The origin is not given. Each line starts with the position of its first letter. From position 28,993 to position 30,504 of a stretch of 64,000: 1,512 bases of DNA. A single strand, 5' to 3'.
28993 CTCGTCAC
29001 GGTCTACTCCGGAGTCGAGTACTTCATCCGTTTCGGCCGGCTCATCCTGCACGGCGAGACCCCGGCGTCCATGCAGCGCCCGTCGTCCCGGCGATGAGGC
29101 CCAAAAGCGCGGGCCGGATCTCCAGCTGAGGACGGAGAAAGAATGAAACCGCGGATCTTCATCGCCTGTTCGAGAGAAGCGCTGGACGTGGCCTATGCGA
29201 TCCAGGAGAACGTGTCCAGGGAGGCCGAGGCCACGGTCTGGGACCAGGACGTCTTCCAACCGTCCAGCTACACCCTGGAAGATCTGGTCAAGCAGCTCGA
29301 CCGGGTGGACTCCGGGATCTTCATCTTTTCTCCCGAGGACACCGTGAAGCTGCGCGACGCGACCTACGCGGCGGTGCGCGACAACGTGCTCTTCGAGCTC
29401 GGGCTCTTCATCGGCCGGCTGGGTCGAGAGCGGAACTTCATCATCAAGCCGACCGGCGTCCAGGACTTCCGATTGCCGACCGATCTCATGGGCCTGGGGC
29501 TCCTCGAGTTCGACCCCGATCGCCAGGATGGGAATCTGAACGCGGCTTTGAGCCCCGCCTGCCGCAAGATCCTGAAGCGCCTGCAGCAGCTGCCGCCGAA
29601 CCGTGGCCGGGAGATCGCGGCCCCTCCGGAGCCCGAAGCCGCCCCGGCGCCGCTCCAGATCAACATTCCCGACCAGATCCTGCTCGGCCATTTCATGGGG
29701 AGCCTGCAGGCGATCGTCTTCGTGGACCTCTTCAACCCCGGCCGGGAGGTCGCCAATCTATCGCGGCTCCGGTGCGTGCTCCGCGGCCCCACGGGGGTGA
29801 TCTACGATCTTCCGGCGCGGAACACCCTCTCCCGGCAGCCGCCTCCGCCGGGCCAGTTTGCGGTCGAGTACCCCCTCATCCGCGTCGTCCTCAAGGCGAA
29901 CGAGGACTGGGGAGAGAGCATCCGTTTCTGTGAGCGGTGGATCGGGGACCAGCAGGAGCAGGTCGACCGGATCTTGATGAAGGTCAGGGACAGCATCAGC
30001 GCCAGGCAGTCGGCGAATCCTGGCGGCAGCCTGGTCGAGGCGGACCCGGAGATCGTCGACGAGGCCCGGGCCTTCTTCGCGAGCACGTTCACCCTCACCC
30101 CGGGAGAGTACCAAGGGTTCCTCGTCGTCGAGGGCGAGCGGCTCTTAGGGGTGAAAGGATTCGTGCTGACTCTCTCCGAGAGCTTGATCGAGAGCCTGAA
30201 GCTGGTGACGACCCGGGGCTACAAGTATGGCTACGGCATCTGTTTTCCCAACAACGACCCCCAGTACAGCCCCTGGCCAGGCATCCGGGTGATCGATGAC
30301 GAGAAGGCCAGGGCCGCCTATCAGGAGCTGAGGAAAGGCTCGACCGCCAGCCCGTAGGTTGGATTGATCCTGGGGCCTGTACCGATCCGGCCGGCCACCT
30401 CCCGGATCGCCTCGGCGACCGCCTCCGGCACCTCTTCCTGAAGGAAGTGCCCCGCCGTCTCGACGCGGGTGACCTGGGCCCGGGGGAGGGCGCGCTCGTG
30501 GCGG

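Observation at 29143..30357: Standalone TIR-like (COG4271-type) protein with an unassigned 250-aa C-terminal domain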

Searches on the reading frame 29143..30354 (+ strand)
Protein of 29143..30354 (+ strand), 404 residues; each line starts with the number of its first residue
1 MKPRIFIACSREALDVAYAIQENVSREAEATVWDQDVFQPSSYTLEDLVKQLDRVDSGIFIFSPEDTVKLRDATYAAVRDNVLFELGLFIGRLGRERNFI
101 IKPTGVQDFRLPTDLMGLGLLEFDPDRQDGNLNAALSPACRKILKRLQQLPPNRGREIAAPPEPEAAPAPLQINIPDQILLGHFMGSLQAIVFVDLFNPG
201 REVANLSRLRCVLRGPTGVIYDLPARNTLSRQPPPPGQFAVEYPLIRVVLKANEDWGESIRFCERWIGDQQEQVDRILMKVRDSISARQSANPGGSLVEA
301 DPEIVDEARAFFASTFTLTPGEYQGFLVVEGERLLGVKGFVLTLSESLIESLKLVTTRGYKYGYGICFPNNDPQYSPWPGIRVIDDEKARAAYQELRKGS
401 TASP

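Call 3: search_protein_families(library=pfam, proteins=[window:29143-30354:+], max_evalue=0.01)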
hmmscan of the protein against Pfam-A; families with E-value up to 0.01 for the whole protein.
window:29143-30354:+ (404 aa): 1 family
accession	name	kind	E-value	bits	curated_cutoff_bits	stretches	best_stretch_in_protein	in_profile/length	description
PF10137.14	CAP12-PCTIR_TIR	-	2.4e-28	99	24.7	1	4-124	1-118/119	CAP12/Pycsar effector protein, TIR domain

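Call 4: search_protein_families(library=padloc, proteins=[window:29143-30354:+], max_evalue=1)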
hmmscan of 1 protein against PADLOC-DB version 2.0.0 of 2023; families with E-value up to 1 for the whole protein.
window:29143-30354:+ (404 aa): 9 families
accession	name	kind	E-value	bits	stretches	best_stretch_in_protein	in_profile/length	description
PDLC00731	Effector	-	1.1e-46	157.3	1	2-153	154-304/306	TIR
PDLC00732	Effector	-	3.2e-43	145.8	1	2-150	150-297/301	TIR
PDLC00729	Effector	-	1.9e-36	124.1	1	1-147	2-141/310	TIR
PDLC02371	PycTIR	-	2.1e-33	113.9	1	2-150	151-285/288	-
PDLC05005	PDC-S35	-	4.5e-10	37.7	1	51-128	166-242/264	-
PDLC05004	PDC-S35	-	1.2e-08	32.9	1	42-125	157-240/265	-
PDLC05007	PDC-S35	-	6.5e-08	30.6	1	50-124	179-252/278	-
PDLC05006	PDC-S35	-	6.8e-08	30.2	1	45-133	124-214/231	-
PDLC05003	PDC-S35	-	3.3e-05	21.6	1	45-124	134-214/245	-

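Call 5: search_protein_families(library=ncbifam, proteins=[window:29143-30354:+], max_evalue=1)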
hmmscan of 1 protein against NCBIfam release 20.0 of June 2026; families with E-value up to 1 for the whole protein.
window:29143-30354:+ (404 aa): 2 families
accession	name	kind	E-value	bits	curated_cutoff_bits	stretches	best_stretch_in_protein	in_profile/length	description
NF050172.1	CDNTAsCap12CFB2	equivalog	4e-33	114.9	450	1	1-146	1-147/312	CBASS system CD-NTase-associated NAD(+) hydrolase Cap12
NF050171.1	CDNTAsCap12CFB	equivalog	1.9e-22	79.9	450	1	4-129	1-128/305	CBASS system CD-NTase-associated NAD(+) hydrolase Cap12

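Call 6: find_homologous_proteins(query=window:29143-30354:+, max_evalue=0.001)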
Query window:29143-30354:+ (404 aa): 811 proteins with E <= 0.001 among 8000 candidates; the best 120 are listed.
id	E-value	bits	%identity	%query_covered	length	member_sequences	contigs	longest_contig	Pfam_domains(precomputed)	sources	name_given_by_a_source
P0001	2.1e-270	914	100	100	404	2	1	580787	PF10137.15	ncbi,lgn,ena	-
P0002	7.3e-217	738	80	100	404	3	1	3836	PF10137.15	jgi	jgi:hypothetical protein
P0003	1.1e-105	372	43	98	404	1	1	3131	PF10137.15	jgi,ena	-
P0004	2.3e-93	331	41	97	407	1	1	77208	PF10137.15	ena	-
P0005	8.5e-88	313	43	97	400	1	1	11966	PF10137.15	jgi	jgi:hypothetical protein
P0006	2.3e-53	200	51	47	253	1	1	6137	PF10137.15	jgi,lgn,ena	-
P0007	8.9e-52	194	53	46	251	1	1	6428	PF10137.15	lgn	-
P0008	4.2e-51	192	48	49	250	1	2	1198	PF10137.15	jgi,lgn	jgi:hypothetical protein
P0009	8.3e-51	191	58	39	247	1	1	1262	PF10137.15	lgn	-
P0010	1.1e-50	191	50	47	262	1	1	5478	PF10137.15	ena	-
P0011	2.2e-50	190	53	46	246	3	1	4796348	PF10137.15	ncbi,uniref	ncbi:TIR domain-containing protein [Ancylobacter sp.]|uniref:TIR domain-containing protein n=1 Tax=A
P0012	3.0e-50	189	60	37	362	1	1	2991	PF10137.15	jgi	jgi:Predicted nucleotide-binding protein containing TIR -like domain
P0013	4.9e-50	189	56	40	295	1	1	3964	PF10137.15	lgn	-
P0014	1.5e-49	187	53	46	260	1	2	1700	PF10137.15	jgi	-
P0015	3.5e-49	186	48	54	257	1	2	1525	PF10137.15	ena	-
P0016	1.7e-48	184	55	37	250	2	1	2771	PF10137.15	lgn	-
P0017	1.9e-48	183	51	46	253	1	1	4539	PF10137.15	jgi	jgi:hypothetical protein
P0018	2.1e-48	183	50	46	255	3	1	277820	PF10137.15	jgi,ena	-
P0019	2.2e-48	183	60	36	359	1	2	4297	PF19319.5,PF10137.15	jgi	-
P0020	2.8e-48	183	59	37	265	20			PF10137.15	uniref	uniref:TIR domain-containing protein n=3 Tax=Vibrionaceae TaxID=641 RepID=UPI001A8D4EF7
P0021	2.9e-48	183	56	37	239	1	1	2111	PF10137.15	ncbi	-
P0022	6.2e-48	182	57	37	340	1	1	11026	PF10137.15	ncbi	-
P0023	6.5e-48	182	56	37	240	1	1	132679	PF10137.15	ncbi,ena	-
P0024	6.7e-48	182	51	42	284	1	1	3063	PF10137.15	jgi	jgi:hypothetical protein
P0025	6.9e-48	182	52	46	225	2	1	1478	PF10137.15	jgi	-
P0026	1.1e-47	181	51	46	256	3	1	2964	PF10137.15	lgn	-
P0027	1.2e-47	181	53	47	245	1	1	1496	PF10137.15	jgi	jgi:hypothetical protein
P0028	1.2e-47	181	57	38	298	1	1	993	PF10137.15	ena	-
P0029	1.2e-47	181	59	37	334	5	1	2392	PF10137.15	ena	-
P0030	1.4e-47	181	53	40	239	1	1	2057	PF10137.15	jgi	jgi:hypothetical protein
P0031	1.5e-47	181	51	46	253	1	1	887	PF10137.15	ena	-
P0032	1.8e-47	180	57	38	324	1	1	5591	PF10137.15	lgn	-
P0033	2.1e-47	180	49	46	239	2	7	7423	PF10137.15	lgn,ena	-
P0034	2.2e-47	180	56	37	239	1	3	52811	PF10137.15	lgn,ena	-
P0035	2.3e-47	180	57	38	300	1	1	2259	PF00072.31,PF10137.15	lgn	-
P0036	2.4e-47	180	56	37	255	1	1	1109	PF10137.15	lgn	-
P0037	3.2e-47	179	57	37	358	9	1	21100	PF19319.5,PF10137.15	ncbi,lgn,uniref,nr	ncbi:TIR domain-containing protein [Rhodoferax sp.]|uniref:TIR domain-containing protein n=1 Tax=Rho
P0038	3.9e-47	179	55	40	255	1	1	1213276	PF10137.15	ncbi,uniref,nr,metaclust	ncbi:TIR domain-containing protein [Bosea robiniae]|uniref:Predicted nucleotide-binding protein cont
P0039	6.8e-47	178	54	42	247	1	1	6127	PF10137.15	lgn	-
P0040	7.6e-47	178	54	41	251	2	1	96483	PF10137.15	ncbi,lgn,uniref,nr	ncbi:hypothetical protein CRI93_12420 [Longimonas halophila]|uniref:CD-NTase-associated protein 12/P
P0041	1.3e-46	177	57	37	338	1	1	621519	PF10137.15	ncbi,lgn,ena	-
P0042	1.6e-46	177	59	36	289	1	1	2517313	PF19319.5,PF10137.15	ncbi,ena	-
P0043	3.1e-46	176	52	40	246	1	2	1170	PF10137.15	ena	-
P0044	3.6e-46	176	55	38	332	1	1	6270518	PF00072.31,PF10137.15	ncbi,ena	-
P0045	3.8e-46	176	55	37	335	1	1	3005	PF10137.15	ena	-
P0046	3.8e-46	176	51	45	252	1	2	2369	PF10137.15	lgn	-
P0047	3.8e-46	176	51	46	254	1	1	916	PF10137.15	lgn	-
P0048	4.1e-46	176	55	40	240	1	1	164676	PF10137.15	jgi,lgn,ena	-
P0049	4.3e-46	176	41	58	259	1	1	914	PF10137.15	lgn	-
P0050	7.8e-46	175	49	43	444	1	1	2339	PF10137.15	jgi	jgi:Predicted nucleotide-binding protein containing TIR-like domain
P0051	7.8e-46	175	50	42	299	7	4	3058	PF10137.15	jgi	jgi:Predicted nucleotide-binding protein containing TIR-like domain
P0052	7.8e-46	175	55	38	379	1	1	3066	PF10137.15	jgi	jgi:hypothetical protein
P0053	1.1e-45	174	45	47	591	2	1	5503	PF13419.13,PF00702.33,PF10137.15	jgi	jgi:HAD superfamily hydrolase (TIGR01509 family)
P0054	1.2e-45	174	51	43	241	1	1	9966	PF10137.15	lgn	-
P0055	1.4e-45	174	55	38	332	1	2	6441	PF10137.15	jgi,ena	jgi:predicted nucleotide-binding protein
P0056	1.9e-45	174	47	49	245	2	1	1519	PF10137.15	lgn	-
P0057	1.9e-45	174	48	46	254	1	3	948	PF10137.15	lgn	-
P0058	2.0e-45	174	49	46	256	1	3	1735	PF10137.15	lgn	-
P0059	2.5e-45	173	48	48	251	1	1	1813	PF10137.15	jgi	jgi:hypothetical protein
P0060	2.7e-45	173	49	46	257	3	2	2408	PF10137.15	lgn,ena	-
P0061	2.8e-45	173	54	38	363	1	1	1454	PF10137.15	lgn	-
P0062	2.9e-45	173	51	42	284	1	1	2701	PF10137.15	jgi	jgi:hypothetical protein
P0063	3.2e-45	173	56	37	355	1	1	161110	PF10137.15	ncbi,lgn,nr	ncbi:MAG: nucleotide-binding protein [Thermodesulfobacteriota bacterium]|nr:nucleotide-binding prote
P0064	3.2e-45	173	53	37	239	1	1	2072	PF10137.15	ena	-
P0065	3.2e-45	173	49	46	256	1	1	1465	PF10137.15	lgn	-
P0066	3.5e-45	173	55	39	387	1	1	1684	PF10137.15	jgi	jgi:Predicted nucleotide-binding protein containing TIR-like domain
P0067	4.1e-45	172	48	46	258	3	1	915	PF10137.15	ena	-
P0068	4.9e-45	172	49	42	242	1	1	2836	PF10137.15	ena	-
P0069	4.9e-45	172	52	41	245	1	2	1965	PF10137.15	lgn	-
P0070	5.9e-45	172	54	37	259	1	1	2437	PF10137.15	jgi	jgi:hypothetical protein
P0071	6.1e-45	172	56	38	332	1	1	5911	PF00072.31,PF10137.15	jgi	-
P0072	6.3e-45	172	45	49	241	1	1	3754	PF10137.15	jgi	jgi:CAP12/Pycsar effector protein, TIR domain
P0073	7.5e-45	172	54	38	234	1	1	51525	PF10137.15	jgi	jgi:hypothetical protein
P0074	7.8e-45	172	50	46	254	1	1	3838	PF10137.15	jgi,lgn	-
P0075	8.2e-45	171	44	54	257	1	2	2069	PF10137.15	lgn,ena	-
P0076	8.2e-45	171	54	38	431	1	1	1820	PF10137.15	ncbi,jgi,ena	-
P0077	8.3e-45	171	49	46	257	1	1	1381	PF10137.15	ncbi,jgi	jgi:hypothetical protein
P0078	1.0e-44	171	54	36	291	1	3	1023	PF10137.15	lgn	-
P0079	1.0e-44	171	47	46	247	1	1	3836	PF10137.15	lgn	-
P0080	1.1e-44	171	52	38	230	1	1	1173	PF10137.15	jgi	-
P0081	1.1e-44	171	54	42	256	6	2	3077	PF10137.15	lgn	-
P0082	1.2e-44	171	51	40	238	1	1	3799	PF10137.15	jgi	jgi:hypothetical protein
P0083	1.2e-44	171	49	48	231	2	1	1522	PF10137.15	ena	-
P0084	1.2e-44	171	53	37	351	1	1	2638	PF10137.15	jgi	-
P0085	1.3e-44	171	45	47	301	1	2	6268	PF10137.15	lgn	-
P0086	1.4e-44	171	54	37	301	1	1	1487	PF10137.15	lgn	-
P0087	1.6e-44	170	53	41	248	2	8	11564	PF10137.15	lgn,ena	-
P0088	2.2e-44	170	54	37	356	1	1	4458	PF19319.5,PF10137.15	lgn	-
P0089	2.6e-44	170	53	37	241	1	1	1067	PF10137.15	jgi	jgi:hypothetical protein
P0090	2.7e-44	170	52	37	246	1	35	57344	PF10137.15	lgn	-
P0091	3.3e-44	169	55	36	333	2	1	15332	PF10137.15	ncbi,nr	ncbi:MAG: hypothetical protein AUG51_21685 [Acidobacteria bacterium 13_1_20CM_3_53_8]|nr:MAG: hypoth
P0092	3.3e-44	169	55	37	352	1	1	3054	PF19319.5,PF10137.15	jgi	-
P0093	4.0e-44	169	48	46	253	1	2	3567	PF10137.15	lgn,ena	-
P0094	4.2e-44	169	57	35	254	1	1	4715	PF10137.15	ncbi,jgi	jgi:hypothetical protein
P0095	4.9e-44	169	57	36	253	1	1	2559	PF10137.15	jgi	-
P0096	6.8e-44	168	58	33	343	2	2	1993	PF19319.5,PF10137.15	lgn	-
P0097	7.7e-44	168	52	37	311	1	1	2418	PF10137.15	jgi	jgi:Predicted nucleotide-binding protein containing TIR-like domain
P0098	8.2e-44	168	46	48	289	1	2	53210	PF10137.15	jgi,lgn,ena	-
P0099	9.2e-44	168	54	36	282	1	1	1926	PF10137.15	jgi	jgi:hypothetical protein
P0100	1.1e-43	168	53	38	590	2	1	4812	PF13419.13,PF00702.33,PF10137.15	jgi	jgi:HAD superfamily hydrolase (TIGR01509 family)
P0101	1.1e-43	168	50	37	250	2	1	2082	PF11875.15,PF10137.15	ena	-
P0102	1.2e-43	168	48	46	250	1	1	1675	PF10137.15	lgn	-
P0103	1.8e-43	167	48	46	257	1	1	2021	PF10137.15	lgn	-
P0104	1.9e-43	167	46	46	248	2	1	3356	PF10137.15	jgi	-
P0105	2.1e-43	167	50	42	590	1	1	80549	PF13419.13,PF00702.33,PF10137.15,PF12710.14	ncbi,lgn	-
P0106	2.1e-43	167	53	37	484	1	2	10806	PF14559.13,PF12895.14,PF13428.13,PF10137.15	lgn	-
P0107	2.6e-43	167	53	37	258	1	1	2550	PF10137.15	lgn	-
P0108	3.3e-43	166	43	50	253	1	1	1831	PF10137.15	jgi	jgi:hypothetical protein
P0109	4.0e-43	166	51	41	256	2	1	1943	PF10137.15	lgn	-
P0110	4.1e-43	166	50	43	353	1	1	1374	PF02815.26,PF10137.15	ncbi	-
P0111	4.2e-43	166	45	47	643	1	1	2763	PF20694.3,PF12770.13,PF10137.15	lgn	-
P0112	4.5e-43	166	48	41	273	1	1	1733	PF10137.15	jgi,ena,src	-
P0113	4.5e-43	166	54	37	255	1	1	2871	PF10137.15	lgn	-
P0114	4.7e-43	166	50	40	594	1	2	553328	PF13419.13,PF00702.33,PF10137.15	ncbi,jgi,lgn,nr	ncbi:MAG: hypothetical protein QOH06_4403 [Acidobacteriota bacterium]|jgi:beta-phosphoglucomutase-li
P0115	4.9e-43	166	54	37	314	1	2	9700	PF14200.13,PF00652.29,PF10137.15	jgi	jgi:Predicted nucleotide-binding protein containing TIR-like domain/Ricin-type beta-trefoil lectin d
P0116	5.3e-43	165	56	35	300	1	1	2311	PF10137.15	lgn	-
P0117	5.6e-43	165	48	46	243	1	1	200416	PF10137.15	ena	-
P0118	5.9e-43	165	51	41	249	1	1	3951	PF10137.15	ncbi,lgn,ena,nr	ncbi:MAG TPA: nucleotide-binding protein [Rhizomicrobium sp.]|nr:nucleotide-binding protein [Rhizomi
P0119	7.4e-43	165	52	38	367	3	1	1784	PF10137.15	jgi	jgi:hypothetical protein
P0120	7.8e-43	165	56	38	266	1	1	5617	PF10137.15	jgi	jgi:Predicted nucleotide-binding protein containing TIR-like domain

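Call 7: search_solved_structures(query=window:29143-30354:+, max_evalue=1, show_alignments=2)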
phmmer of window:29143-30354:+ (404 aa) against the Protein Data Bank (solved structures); distinct sequences matched with E-value up to 1: 10.
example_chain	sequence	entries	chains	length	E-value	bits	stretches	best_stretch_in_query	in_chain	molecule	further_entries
9lmq_A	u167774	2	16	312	1e-21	80.5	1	1-129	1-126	CD-NTase-associated protein 12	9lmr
8jsj_A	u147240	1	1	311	8.2e-16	61.1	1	3-142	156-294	PycTIR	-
7un8_A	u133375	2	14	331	4.9e-14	55.2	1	2-133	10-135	CD-NTase-associated protein 12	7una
7un9_A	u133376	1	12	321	0.0019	20.3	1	59-102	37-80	CD-NTase-associated protein 12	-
23ef_A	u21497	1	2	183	0.088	14.9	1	299-388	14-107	dTDP-4-dehydrorhamnose 3,5-epimerase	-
1ep0_A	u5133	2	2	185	0.11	14.6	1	299-388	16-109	DTDP-6-DEOXY-D-XYLO-4-HEXULOSE 3,5-EPIMERASE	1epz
9j9t_A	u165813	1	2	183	0.21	13.6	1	299-388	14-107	dTDP-4-dehydrorhamnose 3,5-epimerase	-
9kyn_A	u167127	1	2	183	0.23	13.5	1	299-388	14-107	dTDP-4-dehydrorhamnose 3,5-epimerase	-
9j9u_A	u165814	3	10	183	0.32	13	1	299-388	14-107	dTDP-4-dehydrorhamnose 3,5-epimerase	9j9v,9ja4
5xau_A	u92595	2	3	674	0.91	11.5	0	145-202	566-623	Laminin subunit alpha-5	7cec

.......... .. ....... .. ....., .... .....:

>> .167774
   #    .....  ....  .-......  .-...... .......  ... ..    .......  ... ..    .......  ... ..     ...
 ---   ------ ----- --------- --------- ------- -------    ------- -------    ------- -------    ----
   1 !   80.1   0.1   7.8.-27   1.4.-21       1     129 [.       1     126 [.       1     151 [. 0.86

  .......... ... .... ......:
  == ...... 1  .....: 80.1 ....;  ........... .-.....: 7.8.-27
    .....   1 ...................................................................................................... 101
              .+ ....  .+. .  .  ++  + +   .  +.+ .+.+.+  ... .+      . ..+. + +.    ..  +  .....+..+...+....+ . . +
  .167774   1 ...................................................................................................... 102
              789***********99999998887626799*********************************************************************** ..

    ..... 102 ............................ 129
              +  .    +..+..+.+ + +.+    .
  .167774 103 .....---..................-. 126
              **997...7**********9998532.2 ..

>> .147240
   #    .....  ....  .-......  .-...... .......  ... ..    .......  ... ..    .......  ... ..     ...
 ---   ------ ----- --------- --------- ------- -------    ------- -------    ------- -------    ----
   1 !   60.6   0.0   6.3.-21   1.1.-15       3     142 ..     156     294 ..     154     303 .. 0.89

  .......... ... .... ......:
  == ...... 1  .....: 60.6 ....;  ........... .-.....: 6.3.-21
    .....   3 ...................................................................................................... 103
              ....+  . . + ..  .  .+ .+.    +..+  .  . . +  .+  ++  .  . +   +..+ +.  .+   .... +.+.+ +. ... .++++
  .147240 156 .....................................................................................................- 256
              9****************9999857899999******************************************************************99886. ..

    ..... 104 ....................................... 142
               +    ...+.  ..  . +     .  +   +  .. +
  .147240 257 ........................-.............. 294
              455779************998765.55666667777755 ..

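Call 9: find_encoding_contigs(protein=P0004, flank=10000, max_places=4)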
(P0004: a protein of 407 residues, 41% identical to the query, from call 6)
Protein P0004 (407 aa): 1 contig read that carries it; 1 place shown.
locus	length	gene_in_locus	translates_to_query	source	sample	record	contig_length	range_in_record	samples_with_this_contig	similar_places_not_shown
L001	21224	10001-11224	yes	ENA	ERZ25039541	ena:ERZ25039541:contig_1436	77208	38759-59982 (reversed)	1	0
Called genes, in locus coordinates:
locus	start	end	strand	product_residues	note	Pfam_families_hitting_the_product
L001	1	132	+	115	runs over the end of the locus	-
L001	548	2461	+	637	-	PF07992:Pyr_redox_2 (faint), PF00890:FAD_binding_2, PF01266:DAO, PF03486:HI0933_like (weak), PF12831:FAD_oxidored, PF13450:NAD_binding_8 (weak)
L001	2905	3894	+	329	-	PF04392:ABC_sub_bind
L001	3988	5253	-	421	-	PF01548:DEDD_Tnp_IS110, PF02371:Transposase_20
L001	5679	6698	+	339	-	PF13379:NMT1_2, PF09084:NMT1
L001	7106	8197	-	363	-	PF14319:Zn_Tnp_IS91, PF04986:Y2_Tnp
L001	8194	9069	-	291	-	PF13495:Phage_int_SAM_4, PF00589:Phage_integrase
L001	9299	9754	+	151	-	PF14534:DUF4440 (weak), PF12680:SnoaL_2 (weak)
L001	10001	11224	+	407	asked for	PF10137:CAP12-PCTIR_TIR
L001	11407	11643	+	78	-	PF04255:DUF433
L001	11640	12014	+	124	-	PF18480:DUF5615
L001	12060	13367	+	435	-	PF07592:DDE_Tnp_ISAZ013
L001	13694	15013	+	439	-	PF13458:Peripla_BP_6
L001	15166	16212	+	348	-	PF00561:Abhydrolase_1, PF12697:Abhydrolase_6, PF12146:Hydrolase_4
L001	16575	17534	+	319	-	PF01259:SAICAR_synt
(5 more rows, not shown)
